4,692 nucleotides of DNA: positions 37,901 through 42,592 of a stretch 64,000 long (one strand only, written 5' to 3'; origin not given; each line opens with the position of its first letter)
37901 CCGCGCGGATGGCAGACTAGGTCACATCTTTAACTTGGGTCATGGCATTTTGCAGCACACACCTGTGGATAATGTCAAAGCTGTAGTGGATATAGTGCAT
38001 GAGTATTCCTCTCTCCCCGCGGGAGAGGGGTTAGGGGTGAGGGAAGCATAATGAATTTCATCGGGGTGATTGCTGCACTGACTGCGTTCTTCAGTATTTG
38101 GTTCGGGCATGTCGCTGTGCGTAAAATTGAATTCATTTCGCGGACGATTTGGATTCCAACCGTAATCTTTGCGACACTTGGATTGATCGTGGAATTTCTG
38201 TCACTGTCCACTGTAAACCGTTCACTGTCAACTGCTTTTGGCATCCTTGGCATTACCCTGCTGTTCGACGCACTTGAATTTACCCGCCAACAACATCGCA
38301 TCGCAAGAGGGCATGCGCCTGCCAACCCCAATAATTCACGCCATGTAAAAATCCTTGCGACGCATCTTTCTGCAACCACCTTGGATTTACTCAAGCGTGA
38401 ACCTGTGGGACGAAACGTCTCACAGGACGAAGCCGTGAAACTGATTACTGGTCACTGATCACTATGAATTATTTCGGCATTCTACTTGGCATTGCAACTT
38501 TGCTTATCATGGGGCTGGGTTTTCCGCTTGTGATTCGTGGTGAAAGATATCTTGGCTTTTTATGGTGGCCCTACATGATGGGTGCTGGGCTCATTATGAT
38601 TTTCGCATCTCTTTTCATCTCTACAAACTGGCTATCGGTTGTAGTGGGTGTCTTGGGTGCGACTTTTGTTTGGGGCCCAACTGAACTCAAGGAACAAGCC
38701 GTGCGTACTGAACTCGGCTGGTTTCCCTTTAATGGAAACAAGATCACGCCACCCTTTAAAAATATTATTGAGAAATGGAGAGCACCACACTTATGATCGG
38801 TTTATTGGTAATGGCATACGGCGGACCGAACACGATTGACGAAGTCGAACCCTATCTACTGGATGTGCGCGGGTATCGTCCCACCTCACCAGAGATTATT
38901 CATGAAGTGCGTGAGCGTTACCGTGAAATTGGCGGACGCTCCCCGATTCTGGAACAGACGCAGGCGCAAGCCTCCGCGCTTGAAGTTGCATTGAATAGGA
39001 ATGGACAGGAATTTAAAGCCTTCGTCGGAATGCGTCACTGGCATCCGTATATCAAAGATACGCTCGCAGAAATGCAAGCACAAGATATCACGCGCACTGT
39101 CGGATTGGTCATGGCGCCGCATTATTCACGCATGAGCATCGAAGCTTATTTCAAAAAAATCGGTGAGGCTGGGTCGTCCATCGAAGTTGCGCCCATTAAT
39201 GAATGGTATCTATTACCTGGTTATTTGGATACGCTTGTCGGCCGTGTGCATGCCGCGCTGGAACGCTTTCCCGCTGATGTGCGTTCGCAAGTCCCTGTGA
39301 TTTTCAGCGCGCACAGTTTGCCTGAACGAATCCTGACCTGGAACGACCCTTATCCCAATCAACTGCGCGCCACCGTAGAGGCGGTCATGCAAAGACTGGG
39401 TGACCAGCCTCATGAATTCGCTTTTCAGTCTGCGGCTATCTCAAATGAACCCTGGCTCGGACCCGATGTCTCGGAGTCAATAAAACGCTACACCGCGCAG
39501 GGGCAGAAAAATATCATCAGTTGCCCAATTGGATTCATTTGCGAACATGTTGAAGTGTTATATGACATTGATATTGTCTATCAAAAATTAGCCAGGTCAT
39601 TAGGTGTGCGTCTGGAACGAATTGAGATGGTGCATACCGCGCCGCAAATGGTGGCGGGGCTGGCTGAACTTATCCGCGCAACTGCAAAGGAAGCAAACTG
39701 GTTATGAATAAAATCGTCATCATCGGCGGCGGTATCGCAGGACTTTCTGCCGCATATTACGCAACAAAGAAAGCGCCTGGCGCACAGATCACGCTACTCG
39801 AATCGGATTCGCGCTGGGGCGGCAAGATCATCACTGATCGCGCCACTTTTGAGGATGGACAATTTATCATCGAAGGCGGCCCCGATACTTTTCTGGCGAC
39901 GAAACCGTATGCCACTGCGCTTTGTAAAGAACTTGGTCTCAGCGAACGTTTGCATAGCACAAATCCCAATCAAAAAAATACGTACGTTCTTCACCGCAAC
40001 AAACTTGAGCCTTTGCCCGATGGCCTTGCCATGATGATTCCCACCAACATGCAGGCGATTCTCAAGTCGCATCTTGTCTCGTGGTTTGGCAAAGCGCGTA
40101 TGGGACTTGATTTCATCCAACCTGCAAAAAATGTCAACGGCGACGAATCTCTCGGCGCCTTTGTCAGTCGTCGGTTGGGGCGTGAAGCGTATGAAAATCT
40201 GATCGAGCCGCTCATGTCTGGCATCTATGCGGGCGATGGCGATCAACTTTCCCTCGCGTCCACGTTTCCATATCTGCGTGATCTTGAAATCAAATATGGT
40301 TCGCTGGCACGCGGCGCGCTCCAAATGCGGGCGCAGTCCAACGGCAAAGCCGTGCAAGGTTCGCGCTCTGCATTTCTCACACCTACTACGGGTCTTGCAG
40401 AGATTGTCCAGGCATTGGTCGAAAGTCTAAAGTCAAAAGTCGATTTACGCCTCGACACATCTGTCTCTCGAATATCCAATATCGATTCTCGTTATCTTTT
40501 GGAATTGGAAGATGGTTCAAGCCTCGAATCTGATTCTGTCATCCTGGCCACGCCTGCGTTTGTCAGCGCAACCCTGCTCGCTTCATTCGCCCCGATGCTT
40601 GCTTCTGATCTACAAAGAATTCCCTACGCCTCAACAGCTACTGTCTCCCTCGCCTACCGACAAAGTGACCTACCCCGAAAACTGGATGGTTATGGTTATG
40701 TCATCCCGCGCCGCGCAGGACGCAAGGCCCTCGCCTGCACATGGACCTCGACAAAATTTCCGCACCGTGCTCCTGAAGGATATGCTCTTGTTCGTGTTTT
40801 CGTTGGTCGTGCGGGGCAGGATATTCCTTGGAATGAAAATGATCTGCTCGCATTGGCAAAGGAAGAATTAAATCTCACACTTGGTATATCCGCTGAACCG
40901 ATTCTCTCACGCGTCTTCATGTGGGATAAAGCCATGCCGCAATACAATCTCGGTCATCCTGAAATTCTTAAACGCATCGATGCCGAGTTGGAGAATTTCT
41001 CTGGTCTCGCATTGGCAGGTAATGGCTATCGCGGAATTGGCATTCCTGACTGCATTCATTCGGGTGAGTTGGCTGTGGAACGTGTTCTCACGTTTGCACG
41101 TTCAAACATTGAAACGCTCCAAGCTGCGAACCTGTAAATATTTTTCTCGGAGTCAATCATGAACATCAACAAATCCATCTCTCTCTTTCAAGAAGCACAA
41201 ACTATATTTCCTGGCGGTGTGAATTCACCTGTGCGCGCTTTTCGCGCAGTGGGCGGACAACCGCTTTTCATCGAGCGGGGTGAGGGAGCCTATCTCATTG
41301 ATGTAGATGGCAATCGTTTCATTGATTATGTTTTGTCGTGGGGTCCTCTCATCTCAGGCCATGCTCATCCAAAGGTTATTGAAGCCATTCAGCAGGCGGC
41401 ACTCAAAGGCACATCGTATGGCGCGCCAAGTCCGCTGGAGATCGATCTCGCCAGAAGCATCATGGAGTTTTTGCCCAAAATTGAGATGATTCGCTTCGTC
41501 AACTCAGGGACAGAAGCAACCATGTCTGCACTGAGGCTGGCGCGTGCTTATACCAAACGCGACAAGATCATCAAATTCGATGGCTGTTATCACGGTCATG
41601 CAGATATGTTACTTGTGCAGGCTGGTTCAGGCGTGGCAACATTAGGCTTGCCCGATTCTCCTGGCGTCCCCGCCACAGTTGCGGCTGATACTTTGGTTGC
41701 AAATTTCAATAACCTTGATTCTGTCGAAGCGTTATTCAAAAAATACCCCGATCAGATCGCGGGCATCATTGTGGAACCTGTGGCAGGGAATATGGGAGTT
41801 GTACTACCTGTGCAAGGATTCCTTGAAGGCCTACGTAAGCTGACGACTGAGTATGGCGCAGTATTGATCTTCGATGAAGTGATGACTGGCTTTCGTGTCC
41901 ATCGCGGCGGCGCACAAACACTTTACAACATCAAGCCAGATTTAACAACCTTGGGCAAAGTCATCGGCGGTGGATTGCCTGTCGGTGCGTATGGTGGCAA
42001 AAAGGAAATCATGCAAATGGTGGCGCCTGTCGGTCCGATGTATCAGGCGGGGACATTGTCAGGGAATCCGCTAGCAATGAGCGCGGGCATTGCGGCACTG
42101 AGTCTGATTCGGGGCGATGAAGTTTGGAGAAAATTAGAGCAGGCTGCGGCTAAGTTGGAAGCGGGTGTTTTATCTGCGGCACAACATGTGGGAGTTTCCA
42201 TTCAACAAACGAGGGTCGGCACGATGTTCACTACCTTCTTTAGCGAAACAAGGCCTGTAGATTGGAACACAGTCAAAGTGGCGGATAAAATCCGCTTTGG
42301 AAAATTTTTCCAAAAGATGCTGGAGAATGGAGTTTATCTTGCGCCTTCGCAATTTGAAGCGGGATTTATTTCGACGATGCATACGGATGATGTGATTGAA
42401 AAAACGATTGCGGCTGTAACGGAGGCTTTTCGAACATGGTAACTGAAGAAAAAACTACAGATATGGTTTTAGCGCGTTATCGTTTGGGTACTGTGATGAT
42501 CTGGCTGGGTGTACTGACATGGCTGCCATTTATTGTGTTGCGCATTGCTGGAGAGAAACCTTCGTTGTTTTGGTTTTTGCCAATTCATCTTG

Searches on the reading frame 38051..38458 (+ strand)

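Call 37: search_protein_families(library=pfam, proteins=[window:38051-38458:+], max_evalue=0.00001)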
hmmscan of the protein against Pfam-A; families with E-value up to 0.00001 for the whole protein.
window:38051-38458:+ (135 aa): 1 family
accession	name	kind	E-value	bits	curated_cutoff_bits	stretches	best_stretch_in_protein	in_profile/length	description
PF14898.11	DUF4491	-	6.3e-17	62.2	27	1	2-94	1-91/92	Domain of unknown function (DUF4491)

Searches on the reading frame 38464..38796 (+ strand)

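Call 37: search_protein_families(library=pfam, proteins=[window:38464-38796:+], max_evalue=0.00001)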
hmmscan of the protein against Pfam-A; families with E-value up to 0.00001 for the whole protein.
window:38464-38796:+ (110 aa): 1 family
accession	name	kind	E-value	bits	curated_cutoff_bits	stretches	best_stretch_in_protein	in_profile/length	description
PF14898.11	DUF4491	-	5.8e-26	91.1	27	1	2-92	1-91/92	Domain of unknown function (DUF4491)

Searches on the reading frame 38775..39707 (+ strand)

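Call 37: search_protein_families(library=pfam, proteins=[window:38775-39707:+], max_evalue=0.00001)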
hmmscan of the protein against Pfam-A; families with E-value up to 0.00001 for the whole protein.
window:38775-39707:+ (310 aa): 1 family
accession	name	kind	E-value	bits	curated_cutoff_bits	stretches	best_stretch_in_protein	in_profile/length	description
PF00762.24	Ferrochelatase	-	2.9e-80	270.1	27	1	8-302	2-315/317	Ferrochelatase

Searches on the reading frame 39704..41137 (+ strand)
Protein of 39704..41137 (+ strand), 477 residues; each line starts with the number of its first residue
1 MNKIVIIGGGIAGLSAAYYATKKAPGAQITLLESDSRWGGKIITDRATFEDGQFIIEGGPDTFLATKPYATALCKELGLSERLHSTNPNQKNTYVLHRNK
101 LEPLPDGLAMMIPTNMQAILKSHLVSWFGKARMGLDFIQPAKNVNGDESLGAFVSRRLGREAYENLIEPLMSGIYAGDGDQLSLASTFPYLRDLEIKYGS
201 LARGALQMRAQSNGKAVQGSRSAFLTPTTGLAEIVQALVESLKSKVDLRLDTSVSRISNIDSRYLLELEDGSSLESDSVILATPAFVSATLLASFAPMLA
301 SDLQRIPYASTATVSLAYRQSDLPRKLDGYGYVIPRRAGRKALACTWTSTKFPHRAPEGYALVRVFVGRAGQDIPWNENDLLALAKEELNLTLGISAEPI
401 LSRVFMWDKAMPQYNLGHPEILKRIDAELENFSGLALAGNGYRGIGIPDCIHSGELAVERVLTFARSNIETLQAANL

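Call 37: search_protein_families(library=pfam, proteins=[window:39704-41137:+], max_evalue=0.00001)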
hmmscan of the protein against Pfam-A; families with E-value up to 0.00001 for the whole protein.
window:39704-41137:+ (477 aa): 6 families
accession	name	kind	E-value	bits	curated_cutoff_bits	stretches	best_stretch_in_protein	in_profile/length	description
PF01593.30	Amino_oxidase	-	4.4e-51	175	19.8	1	11-462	1-443/443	Flavin containing amine oxidoreductase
PF01266.30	DAO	-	7.3e-14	52.5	27.9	1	3-39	1-35/353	FAD dependent oxidoreductase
PF13450.12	NAD_binding_8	-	6.2e-12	46.1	21.9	1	6-77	1-68/68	NAD(P)-binding Rossmann-like domain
PF07992.20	Pyr_redox_2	-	8.3e-09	35.7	26.1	0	3-36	2-33/291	Pyridine nucleotide-disulphide oxidoreductase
PF03486.20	HI0933_like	-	2.8e-08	33.9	50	0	3-43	2-40/244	HI0933-like protein Rossmann domain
PF13454.12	NAD_binding_9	-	2.7e-07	31.1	21.8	0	231-283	99-152/155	FAD-NAD(P)-binding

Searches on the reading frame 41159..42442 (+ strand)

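Call 37: search_protein_families(library=pfam, proteins=[window:41159-42442:+], max_evalue=0.00001)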
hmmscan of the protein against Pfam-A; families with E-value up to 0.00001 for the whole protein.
window:41159-42442:+ (427 aa): 1 family
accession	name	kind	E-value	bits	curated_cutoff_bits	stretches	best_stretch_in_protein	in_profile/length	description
PF00202.27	Aminotran_3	-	5.4e-80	269.5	30.5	1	34-398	7-375/403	Aminotransferase class-III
